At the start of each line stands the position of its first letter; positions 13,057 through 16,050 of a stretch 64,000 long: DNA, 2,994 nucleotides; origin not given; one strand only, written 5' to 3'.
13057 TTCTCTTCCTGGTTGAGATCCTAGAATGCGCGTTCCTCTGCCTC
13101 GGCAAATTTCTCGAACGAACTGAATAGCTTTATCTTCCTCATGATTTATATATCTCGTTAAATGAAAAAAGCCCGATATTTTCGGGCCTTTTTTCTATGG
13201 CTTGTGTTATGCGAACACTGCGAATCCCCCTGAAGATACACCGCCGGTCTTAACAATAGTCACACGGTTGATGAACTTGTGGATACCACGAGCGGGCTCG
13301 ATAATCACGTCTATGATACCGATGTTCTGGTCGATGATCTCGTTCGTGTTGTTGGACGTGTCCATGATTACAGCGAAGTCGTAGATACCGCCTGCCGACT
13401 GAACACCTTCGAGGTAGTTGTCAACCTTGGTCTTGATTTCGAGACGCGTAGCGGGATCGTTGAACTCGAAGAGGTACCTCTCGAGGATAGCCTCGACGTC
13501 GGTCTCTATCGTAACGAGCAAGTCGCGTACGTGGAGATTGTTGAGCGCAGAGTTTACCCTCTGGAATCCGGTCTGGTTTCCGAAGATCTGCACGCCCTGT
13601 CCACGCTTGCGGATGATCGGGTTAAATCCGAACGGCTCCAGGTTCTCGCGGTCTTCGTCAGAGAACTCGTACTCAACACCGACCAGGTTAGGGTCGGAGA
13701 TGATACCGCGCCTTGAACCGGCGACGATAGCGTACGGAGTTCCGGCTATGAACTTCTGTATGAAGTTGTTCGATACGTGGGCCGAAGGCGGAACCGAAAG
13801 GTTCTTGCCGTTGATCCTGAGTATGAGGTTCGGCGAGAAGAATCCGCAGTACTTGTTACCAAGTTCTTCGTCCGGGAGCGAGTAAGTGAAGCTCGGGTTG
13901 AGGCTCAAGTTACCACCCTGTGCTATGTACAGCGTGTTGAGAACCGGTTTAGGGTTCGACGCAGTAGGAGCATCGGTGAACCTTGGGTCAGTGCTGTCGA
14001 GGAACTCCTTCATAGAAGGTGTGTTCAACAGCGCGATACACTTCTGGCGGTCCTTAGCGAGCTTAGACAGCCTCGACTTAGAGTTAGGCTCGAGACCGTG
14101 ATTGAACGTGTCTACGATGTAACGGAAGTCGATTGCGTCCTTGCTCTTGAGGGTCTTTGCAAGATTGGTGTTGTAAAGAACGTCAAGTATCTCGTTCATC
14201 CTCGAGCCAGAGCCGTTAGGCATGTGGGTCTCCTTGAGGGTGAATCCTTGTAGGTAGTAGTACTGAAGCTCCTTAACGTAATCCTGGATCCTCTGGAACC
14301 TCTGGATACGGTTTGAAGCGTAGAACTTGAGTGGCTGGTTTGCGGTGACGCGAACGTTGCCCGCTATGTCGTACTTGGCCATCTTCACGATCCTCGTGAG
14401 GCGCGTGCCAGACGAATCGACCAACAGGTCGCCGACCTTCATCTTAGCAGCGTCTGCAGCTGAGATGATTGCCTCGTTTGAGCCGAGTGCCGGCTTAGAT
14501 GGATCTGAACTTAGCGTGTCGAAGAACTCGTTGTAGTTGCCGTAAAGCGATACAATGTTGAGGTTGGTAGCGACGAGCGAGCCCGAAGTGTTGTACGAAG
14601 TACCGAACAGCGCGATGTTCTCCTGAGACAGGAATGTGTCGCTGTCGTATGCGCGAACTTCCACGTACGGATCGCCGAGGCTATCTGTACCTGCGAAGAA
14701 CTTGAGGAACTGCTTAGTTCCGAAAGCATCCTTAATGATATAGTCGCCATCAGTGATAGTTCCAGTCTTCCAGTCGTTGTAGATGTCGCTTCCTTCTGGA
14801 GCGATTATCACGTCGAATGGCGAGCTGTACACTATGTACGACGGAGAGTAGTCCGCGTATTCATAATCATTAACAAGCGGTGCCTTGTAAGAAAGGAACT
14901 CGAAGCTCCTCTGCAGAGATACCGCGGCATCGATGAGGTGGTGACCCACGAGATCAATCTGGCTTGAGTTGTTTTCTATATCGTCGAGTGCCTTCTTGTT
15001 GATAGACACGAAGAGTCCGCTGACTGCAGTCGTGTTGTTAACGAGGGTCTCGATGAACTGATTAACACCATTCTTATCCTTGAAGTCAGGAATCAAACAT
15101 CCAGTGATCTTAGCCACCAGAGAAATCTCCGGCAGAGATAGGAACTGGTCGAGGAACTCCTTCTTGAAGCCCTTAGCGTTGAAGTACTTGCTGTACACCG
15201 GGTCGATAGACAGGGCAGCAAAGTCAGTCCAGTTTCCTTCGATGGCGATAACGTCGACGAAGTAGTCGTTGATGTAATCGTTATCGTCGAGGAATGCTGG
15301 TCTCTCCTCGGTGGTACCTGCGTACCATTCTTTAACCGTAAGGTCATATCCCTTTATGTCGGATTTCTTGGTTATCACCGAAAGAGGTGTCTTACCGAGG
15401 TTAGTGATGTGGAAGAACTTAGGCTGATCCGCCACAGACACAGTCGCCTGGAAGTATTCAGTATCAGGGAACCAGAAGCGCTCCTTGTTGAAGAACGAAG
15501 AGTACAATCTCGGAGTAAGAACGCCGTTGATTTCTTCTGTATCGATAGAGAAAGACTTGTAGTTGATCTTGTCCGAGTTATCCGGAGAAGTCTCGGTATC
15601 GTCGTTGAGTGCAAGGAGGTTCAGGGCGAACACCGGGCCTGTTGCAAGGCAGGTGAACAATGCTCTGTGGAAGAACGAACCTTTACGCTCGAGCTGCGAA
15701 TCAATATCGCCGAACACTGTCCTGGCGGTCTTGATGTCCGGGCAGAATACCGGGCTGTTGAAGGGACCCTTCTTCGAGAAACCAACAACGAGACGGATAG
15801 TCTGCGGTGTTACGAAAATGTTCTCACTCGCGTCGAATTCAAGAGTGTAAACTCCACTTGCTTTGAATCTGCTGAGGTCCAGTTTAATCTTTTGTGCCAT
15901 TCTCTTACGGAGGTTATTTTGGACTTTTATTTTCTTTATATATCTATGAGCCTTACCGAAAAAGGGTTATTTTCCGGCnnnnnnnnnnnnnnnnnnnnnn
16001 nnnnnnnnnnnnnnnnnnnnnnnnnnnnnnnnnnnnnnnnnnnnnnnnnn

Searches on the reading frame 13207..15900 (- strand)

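Call 12: search_protein_families(library=pfam, proteins=[window:13207-15900:-], max_evalue=0.001)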
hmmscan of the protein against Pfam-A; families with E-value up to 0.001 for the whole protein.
window:13207-15900:- (897 aa): 1 family
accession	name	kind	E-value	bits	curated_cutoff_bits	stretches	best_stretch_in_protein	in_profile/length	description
PF17482.7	Phage_sheath_1C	-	1.5e-08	35.1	26.9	1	783-881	3-102/104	Phage tail sheath C-terminal domain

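Call 13: search_protein_families(library=phrogs, proteins=[window:13207-15900:-], max_evalue=0.00001)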
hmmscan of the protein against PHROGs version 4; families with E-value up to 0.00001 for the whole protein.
window:13207-15900:- (897 aa): 5 families
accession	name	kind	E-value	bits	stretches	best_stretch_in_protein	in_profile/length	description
phrog_34521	-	tail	1.5e-127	427.9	2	499-885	567-953/962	tail sheath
phrog_23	-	tail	5.3e-34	118.8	1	678-886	258-466/496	tail sheath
phrog_10581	-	tail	7.4e-28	98.3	1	696-877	716-903/915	tail sheath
phrog_19666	-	tail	1.5e-06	27.9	0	697-832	805-936/985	tail sheath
phrog_17610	-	tail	9.9e-06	24.6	0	680-839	902-1057/1135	tail sheath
